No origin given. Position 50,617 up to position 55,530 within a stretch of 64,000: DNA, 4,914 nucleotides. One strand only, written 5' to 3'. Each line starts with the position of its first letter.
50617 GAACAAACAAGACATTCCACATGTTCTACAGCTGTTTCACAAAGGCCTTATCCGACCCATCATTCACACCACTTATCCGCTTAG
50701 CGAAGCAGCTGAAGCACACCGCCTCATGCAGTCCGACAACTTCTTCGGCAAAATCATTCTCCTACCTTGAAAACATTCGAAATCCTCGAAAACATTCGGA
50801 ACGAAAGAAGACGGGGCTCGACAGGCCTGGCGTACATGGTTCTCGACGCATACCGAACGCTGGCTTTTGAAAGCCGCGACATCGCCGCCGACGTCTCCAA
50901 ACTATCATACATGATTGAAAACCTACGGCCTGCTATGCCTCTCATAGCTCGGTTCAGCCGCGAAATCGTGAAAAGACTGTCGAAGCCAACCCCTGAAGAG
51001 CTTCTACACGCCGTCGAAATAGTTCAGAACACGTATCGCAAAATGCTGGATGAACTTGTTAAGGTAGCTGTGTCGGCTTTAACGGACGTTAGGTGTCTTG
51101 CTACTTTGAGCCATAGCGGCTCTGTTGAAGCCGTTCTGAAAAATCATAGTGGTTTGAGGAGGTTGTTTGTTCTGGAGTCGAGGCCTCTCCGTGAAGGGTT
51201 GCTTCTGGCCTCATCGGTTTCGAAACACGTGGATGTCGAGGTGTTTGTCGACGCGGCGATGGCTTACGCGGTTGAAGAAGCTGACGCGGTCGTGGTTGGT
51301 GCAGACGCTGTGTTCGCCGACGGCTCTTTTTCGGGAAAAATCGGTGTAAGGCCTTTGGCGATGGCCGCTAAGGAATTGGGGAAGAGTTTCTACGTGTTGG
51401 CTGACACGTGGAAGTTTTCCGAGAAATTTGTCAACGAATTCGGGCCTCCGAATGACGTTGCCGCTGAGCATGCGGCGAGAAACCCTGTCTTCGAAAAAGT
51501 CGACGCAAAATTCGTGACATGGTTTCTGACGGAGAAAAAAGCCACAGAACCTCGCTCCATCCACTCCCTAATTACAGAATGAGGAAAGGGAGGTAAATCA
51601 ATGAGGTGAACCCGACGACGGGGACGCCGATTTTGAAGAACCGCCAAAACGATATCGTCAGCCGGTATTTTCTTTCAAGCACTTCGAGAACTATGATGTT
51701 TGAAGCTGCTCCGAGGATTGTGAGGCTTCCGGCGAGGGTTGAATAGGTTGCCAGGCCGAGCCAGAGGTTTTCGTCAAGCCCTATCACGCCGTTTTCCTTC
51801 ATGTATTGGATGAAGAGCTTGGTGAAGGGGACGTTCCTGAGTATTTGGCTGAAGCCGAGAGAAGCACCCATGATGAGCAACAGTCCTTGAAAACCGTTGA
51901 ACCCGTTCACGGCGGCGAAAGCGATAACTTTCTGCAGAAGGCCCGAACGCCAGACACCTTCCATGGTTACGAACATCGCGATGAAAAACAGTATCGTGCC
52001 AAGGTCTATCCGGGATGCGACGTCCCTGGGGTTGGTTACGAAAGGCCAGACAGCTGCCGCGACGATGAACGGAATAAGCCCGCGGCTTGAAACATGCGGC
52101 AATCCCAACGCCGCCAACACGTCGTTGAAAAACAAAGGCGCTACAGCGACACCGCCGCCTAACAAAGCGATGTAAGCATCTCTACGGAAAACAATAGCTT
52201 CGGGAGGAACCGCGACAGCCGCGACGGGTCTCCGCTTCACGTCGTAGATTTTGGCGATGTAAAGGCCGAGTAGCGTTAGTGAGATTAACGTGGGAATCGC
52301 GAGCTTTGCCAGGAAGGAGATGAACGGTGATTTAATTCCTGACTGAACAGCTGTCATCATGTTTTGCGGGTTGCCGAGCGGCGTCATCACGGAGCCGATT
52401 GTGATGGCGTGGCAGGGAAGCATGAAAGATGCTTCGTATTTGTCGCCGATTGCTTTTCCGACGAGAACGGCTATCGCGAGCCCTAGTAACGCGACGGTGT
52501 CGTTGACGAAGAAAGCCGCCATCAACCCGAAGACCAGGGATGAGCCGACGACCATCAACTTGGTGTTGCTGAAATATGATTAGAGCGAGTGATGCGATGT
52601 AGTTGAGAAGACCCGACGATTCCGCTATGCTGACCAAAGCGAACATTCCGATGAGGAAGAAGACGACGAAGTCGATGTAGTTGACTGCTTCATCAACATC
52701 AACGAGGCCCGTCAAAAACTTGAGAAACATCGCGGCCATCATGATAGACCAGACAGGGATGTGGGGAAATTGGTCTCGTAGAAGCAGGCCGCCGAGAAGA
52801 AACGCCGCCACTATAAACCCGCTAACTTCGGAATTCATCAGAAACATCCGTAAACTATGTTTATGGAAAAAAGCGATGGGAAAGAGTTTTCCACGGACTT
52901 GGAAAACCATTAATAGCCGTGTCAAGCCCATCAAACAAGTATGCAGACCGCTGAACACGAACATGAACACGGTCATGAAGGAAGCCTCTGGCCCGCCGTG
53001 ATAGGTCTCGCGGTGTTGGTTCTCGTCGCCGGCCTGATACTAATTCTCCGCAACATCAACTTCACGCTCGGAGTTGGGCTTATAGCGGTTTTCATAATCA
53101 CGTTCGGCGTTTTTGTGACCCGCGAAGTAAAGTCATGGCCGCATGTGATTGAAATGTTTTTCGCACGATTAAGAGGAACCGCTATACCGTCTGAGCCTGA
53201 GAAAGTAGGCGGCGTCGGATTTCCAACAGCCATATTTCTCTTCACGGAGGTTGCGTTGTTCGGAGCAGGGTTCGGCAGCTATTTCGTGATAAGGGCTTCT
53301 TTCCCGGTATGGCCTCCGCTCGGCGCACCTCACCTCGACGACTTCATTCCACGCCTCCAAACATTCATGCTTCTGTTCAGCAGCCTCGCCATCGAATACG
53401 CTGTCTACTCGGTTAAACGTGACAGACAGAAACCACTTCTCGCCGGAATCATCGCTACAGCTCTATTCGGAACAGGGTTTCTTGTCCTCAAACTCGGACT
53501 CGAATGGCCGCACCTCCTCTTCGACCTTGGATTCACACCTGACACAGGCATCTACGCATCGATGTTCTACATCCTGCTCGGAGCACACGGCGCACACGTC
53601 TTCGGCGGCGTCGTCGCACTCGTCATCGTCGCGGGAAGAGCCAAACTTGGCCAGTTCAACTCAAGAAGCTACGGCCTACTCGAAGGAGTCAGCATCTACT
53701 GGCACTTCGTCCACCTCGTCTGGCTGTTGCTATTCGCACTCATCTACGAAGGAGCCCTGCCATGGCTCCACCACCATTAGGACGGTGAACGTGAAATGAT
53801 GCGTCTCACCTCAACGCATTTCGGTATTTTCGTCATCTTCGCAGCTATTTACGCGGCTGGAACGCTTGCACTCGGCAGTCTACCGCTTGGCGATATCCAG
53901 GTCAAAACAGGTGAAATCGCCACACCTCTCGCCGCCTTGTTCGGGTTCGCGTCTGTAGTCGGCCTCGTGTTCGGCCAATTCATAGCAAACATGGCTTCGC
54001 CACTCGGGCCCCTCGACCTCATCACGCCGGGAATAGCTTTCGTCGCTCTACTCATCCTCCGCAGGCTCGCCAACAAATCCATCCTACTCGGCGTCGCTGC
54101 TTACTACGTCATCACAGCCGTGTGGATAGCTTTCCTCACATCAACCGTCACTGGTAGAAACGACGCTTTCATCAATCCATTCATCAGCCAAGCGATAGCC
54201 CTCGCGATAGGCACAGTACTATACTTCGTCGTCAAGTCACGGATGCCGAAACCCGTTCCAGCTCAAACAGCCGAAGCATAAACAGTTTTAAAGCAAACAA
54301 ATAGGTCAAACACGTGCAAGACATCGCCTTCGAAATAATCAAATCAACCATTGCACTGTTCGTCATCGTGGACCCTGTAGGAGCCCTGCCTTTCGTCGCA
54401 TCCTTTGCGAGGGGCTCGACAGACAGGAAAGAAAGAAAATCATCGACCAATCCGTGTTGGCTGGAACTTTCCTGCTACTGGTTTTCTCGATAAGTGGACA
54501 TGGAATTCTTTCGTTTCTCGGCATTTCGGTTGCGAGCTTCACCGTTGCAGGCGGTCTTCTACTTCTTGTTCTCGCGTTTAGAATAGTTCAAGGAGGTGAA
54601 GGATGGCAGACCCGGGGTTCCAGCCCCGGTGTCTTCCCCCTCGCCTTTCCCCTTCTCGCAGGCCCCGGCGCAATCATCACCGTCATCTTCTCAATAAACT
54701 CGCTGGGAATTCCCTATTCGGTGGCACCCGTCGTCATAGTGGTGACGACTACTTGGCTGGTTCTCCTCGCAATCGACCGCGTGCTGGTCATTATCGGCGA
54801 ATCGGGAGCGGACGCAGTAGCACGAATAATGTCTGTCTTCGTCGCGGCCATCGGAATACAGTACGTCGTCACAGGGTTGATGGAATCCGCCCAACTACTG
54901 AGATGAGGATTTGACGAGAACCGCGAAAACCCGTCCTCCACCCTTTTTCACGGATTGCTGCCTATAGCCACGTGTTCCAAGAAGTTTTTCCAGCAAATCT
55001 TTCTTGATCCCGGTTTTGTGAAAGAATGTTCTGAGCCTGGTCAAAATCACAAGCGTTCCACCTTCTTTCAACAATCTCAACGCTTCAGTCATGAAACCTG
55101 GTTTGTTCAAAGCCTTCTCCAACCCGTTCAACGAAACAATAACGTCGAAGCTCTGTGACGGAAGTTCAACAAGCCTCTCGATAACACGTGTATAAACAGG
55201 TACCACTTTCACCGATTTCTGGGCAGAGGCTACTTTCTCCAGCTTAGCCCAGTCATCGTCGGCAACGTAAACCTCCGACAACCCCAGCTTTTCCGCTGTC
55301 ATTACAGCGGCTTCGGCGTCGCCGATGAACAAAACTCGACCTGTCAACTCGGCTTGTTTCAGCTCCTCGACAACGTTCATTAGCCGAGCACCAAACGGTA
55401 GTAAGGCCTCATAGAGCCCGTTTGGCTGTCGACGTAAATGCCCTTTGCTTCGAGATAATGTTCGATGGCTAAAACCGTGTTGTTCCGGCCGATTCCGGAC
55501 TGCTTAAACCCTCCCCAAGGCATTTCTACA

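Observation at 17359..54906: Unusually high density of disrupted genes: four in-frame nonsense codons plus several homopolymer frameshifts in metabolic/transport genes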

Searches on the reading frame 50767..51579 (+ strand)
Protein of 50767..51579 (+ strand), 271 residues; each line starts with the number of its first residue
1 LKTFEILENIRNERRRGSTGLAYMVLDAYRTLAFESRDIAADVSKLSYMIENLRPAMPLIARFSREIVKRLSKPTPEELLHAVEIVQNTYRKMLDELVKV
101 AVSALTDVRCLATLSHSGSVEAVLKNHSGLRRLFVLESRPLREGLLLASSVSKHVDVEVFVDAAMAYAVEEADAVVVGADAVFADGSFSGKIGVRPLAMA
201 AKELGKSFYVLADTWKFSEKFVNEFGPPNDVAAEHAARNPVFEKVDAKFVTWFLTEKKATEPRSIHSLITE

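Call 41: search_protein_families(library=pfam, proteins=[window:50767-51579:+], max_evalue=0.001)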
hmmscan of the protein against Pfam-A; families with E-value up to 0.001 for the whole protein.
window:50767-51579:+ (271 aa): 1 family
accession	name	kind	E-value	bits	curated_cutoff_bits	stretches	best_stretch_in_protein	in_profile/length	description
PF01008.23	IF-2B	-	8e-29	101.2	22.4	1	73-257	72-275/280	Initiation factor 2 subunit family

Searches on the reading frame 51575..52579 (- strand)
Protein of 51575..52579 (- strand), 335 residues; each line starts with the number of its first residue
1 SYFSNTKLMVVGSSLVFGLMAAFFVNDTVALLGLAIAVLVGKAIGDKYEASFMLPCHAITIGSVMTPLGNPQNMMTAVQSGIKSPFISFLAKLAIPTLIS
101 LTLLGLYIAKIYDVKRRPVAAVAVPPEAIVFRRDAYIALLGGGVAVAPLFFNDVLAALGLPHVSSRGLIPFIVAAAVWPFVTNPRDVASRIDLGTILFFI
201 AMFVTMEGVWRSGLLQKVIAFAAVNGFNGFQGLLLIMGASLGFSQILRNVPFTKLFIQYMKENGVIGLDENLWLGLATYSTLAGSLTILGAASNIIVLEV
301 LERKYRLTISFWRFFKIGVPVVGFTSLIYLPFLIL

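Call 12: search_protein_families(library=pfam, proteins=[window:51575-52579:-], max_evalue=0.01)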
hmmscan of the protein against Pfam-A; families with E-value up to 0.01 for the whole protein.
window:51575-52579:- (335 aa): 1 family
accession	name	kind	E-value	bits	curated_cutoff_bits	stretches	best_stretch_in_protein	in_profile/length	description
PF03600.22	CitMHS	-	1.3e-24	87.3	31.9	1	5-259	75-313/336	Citrate transporter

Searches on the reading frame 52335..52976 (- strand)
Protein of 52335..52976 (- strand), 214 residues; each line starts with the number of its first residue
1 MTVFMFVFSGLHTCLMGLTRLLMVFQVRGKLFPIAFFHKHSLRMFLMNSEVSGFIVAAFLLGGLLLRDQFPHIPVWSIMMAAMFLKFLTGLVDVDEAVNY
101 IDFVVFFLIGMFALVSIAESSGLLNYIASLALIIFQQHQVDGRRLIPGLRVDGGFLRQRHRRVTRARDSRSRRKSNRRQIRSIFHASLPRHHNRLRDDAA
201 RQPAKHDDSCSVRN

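Call 12: search_protein_families(library=pfam, proteins=[window:52335-52976:-], max_evalue=0.01)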
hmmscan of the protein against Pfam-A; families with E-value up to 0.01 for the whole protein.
window:52335-52976:- (214 aa): 1 family
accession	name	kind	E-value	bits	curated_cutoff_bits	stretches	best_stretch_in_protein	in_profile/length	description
PF03600.22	CitMHS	-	7.5e-05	22.4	31.9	1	72-136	10-73/336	Citrate transporter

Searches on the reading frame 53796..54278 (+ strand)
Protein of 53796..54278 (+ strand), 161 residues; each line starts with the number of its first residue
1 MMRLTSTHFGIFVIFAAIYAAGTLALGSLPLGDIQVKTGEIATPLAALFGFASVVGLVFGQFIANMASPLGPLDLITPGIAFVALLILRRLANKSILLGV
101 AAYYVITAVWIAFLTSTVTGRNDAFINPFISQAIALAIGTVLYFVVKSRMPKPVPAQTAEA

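Call 12: search_protein_families(library=pfam, proteins=[window:53796-54278:+], max_evalue=0.01)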
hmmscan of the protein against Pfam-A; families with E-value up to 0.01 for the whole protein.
window:53796-54278:+ (161 aa): 1 family
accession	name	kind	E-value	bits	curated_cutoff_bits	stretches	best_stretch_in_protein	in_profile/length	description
PF06177.16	QueT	-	2.6e-14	54.1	33.7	1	14-144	6-128/141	QueT transporter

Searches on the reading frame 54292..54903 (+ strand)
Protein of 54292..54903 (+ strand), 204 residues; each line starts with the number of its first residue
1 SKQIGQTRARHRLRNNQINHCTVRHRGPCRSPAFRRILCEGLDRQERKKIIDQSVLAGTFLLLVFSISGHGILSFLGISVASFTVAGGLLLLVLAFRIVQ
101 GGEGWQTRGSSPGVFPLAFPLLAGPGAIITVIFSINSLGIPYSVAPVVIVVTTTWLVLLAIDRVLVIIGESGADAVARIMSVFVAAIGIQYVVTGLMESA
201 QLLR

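Call 12: search_protein_families(library=pfam, proteins=[window:54292-54903:+], max_evalue=0.01)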
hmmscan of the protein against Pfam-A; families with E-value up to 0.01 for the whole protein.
window:54292-54903:+ (204 aa): 1 family
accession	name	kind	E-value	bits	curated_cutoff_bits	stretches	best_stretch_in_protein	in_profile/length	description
PF01914.23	MarC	-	8.5e-31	107.4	23.9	1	38-198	27-201/203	MarC family integral membrane protein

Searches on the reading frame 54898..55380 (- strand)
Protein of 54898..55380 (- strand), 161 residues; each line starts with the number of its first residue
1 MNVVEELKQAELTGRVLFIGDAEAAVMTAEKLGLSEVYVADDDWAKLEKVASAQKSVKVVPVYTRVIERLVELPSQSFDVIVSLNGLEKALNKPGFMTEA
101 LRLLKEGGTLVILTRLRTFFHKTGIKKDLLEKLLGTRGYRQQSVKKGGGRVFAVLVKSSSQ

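Call 61: search_protein_families(library=pfam, proteins=[window:54898-55380:-], max_evalue=0.01)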
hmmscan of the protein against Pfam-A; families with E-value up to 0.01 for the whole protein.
window:54898-55380:- (161 aa): 8 families
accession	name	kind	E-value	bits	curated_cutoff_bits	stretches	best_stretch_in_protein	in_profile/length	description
PF08241.18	Methyltransf_11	-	2.7e-08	34.8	21.2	1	31-112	16-95/95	Methyltransferase domain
PF13489.12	Methyltransf_23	-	1.4e-05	25.3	27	1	59-119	77-123/164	Methyltransferase domain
PF13847.12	Methyltransf_31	-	2.1e-05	24.7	27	1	53-113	49-110/145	Methyltransferase domain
PF00107.32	ADH_zinc_N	-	2.3e-05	24.8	31.8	1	24-113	5-88/129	Zinc-binding dehydrogenase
PF13649.12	Methyltransf_25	-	0.00038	21.5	27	1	20-108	7-97/97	Methyltransferase domain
PF16803.11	DRE2_N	-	0.0011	19.6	23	1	46-114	17-91/130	Fe-S cluster assembly protein DRE2 N-terminus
PF08242.18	Methyltransf_12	-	0.0016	19.6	30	1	53-110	42-98/98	Methyltransferase domain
PF05362.19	Lon_C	-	0.0036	17.3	21.1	0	11-62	140-192/205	Lon protease (S16) C-terminal proteolytic domain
